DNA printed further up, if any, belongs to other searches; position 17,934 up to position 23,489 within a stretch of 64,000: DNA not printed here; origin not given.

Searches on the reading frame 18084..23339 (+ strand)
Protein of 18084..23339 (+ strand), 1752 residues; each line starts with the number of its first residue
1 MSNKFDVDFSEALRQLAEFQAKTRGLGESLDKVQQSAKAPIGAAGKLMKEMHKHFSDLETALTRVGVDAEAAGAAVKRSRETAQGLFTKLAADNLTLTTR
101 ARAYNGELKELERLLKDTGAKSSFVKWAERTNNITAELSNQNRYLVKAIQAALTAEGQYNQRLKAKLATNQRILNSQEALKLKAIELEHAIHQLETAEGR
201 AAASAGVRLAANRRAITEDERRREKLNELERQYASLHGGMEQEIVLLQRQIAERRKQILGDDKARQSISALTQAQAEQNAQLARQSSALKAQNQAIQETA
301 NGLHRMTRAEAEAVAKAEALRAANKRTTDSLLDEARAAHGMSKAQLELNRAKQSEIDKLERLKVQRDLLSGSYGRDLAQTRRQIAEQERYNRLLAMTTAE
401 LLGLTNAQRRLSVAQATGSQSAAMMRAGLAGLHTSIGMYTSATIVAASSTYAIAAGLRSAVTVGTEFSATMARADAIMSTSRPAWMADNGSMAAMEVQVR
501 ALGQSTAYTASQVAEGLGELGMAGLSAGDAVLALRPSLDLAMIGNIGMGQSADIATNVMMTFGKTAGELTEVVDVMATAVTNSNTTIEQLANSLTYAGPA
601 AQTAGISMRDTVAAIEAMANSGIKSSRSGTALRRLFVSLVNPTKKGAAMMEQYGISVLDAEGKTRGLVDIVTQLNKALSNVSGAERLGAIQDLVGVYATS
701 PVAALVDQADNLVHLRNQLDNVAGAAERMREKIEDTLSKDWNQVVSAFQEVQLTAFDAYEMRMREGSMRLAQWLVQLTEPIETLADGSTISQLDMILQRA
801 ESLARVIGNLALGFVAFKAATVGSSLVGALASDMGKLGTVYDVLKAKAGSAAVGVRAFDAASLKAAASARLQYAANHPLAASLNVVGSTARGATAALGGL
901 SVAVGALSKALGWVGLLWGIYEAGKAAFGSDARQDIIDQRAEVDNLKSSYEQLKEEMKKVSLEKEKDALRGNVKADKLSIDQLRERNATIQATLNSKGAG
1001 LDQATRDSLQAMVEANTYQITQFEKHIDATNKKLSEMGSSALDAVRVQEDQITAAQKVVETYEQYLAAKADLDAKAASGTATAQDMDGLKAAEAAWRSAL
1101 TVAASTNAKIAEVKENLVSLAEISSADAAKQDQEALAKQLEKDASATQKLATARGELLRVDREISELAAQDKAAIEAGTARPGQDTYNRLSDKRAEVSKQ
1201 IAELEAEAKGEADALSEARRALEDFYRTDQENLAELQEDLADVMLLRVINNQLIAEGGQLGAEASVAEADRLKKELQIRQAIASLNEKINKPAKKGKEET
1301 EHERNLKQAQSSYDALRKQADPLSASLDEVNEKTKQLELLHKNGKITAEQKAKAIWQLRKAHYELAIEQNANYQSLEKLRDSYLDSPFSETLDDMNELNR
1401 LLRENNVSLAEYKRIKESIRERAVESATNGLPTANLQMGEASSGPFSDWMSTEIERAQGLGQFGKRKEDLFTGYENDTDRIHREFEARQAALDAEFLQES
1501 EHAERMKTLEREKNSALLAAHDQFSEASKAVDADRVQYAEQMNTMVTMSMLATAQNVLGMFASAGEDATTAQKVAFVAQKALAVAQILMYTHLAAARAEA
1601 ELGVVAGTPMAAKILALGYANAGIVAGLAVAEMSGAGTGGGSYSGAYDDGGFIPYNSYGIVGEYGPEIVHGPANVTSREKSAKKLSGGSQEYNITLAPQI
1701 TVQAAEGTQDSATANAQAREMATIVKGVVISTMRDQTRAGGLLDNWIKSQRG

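Call 49: find_related_loci(query=window:18084-23339:+, collection=viral_contigs, flank=10000)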
Query window:18084-23339:+ (1752 aa) in viral_contigs; peptide patterns used: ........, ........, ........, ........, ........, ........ (x = any residue, [..] = any of these).
22 stretches matched a pattern; 7 encode a relative of the query (tblastn E <= 1e-3); 6 distinct loci.
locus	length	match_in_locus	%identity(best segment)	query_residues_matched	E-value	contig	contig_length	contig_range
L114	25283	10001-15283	90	1-1751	0e+0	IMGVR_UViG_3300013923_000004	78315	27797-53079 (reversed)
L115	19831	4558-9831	87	1-1751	0e+0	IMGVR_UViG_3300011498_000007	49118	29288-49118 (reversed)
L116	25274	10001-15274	89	1-1751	0e+0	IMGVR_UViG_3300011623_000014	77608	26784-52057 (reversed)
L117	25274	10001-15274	89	1-1751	0e+0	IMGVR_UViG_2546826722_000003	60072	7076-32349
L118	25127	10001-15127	40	4-1752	0e+0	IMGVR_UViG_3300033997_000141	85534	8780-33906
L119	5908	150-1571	57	1277-1751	4e-156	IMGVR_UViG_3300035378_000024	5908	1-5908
